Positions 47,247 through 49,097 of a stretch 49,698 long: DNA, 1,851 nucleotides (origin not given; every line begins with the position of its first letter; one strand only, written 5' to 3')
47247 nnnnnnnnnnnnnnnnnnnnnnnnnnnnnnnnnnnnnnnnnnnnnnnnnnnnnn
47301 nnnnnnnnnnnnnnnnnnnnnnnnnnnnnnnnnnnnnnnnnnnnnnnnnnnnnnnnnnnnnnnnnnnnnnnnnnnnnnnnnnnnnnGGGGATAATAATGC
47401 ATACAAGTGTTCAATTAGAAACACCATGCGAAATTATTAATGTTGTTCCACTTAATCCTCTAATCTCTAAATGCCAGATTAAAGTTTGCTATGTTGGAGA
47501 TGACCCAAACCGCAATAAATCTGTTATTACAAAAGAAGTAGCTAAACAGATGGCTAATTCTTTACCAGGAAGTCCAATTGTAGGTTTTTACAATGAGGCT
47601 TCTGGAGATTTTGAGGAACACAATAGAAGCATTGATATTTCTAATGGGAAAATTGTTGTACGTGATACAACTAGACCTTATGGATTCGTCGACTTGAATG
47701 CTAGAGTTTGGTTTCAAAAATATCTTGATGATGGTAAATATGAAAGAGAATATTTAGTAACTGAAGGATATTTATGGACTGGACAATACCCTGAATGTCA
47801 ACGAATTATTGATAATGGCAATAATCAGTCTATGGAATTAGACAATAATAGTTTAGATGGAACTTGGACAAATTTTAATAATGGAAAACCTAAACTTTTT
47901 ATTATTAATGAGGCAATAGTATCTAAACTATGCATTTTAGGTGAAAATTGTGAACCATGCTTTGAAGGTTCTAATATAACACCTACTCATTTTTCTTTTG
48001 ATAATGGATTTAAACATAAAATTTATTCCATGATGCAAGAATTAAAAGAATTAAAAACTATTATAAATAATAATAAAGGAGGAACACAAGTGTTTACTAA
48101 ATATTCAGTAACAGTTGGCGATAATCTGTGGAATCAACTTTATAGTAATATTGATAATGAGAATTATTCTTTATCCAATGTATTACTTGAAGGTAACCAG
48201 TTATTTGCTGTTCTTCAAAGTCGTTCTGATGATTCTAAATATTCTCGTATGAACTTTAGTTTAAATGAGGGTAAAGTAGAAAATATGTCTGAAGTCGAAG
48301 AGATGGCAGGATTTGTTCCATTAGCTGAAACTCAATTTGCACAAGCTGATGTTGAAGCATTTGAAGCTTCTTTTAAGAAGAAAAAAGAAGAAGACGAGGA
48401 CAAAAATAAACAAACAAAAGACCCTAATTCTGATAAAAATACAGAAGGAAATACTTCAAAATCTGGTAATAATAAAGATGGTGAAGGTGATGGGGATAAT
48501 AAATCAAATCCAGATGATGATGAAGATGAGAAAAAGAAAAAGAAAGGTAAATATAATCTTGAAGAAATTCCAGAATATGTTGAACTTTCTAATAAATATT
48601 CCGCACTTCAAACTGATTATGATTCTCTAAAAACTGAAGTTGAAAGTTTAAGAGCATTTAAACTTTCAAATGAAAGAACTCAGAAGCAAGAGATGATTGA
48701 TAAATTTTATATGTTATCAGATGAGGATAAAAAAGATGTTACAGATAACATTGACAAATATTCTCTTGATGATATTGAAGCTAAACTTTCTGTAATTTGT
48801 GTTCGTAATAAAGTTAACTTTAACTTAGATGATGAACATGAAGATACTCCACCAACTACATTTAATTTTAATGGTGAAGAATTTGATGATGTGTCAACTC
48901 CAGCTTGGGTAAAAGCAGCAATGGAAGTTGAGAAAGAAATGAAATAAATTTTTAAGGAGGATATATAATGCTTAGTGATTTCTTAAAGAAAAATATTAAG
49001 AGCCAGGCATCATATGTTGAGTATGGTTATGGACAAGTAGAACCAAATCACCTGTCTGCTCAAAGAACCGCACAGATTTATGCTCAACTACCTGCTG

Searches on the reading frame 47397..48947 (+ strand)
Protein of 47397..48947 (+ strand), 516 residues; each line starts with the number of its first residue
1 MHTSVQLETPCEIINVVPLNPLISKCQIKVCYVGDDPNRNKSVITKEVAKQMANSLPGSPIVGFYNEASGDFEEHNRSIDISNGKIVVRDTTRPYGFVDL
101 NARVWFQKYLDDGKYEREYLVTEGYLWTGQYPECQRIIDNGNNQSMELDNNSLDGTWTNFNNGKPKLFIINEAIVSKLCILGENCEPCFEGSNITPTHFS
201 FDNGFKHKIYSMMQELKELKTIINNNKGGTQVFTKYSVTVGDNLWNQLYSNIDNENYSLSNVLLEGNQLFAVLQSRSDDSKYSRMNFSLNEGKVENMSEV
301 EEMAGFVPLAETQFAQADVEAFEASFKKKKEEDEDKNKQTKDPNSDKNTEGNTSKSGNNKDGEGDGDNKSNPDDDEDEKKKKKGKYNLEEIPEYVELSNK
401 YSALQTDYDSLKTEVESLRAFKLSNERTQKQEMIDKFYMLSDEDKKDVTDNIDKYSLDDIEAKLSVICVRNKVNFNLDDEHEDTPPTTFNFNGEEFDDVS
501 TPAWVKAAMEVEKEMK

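Call 17: search_protein_families(library=phrogs, proteins=[window:47397-48947:+])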
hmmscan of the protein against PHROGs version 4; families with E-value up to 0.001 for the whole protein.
window:47397-48947:+ (516 aa): 1 family
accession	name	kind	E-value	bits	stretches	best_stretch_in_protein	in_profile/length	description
phrog_3313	-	unknown function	2e-43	150.2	1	7-483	7-447/480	-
